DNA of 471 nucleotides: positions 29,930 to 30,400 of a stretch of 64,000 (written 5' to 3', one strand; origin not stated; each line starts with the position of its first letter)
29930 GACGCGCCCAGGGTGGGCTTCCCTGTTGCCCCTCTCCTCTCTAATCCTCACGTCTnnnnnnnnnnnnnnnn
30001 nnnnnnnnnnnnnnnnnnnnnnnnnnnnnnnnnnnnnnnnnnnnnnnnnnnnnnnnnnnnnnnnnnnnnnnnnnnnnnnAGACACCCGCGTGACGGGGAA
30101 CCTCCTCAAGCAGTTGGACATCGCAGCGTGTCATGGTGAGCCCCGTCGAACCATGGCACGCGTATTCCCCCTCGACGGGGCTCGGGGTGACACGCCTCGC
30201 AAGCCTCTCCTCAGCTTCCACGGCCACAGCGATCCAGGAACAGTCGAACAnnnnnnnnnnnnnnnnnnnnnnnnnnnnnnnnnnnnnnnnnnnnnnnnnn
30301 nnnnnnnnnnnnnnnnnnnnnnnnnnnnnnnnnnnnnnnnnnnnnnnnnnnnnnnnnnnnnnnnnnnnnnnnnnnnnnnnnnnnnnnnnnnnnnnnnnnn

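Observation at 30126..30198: In-frame insertion of a dispersed double-hairpin repeat inside the conserved methyltransferase RsmI (RPE-like behaviour)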

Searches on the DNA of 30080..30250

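Call 18: search_rna_families(source=window, start=30080, end=30250, threshold=evalue, max_evalue=10, show_alignments=3)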
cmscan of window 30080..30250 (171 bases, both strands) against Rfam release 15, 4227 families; matches with E-value up to 10: 2.
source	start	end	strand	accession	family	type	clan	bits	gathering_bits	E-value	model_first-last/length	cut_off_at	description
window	30126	30195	+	RF03175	MIR3454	Gene; miRNA;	-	14.8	142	1.4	35-112/147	no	MIR3454 microRNA precursor family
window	30127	30196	+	RF02885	SAM_VI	Cis-reg; riboswitch;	-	14.5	57.5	2.4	1-65/65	no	SAM-VI (S-adenosyl methionine) riboswitch aptamer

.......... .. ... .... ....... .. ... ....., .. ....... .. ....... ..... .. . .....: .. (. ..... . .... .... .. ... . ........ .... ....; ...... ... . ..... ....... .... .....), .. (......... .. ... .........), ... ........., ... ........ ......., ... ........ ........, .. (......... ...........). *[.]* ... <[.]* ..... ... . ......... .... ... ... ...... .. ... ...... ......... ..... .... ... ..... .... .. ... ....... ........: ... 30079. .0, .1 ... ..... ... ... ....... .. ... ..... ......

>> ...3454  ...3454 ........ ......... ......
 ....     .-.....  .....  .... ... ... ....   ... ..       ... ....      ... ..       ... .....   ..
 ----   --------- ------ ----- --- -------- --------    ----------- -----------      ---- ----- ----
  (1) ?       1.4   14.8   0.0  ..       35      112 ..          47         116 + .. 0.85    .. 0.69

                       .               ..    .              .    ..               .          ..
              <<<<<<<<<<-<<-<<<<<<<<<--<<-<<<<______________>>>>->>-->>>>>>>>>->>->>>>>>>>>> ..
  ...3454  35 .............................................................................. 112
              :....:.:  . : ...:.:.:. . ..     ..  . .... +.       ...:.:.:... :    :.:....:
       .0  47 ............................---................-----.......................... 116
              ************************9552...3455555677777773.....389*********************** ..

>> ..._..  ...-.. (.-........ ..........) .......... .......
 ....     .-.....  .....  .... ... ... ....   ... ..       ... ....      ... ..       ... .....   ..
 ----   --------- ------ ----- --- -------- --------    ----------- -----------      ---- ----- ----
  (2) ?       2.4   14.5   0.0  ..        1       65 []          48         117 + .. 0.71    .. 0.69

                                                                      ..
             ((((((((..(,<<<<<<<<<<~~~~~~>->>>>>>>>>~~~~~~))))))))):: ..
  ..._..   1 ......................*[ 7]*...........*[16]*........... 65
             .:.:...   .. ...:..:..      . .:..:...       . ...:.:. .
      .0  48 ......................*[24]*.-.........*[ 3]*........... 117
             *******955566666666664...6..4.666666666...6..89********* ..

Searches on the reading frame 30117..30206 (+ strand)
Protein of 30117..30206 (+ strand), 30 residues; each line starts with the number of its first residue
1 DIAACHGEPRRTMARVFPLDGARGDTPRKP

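Call 45: search_protein_representatives(protein=window:30117-30206:+)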
Query: 30 residues. Proteins with E-value up to 0.001 (for the whole library): 2; up to 1e-10: 0; up to 1e-30: 0. The best 2 are listed.
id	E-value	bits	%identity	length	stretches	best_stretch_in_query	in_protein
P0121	1.9e-05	39.3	-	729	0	-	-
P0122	2.8e-05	38.8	45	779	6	2-22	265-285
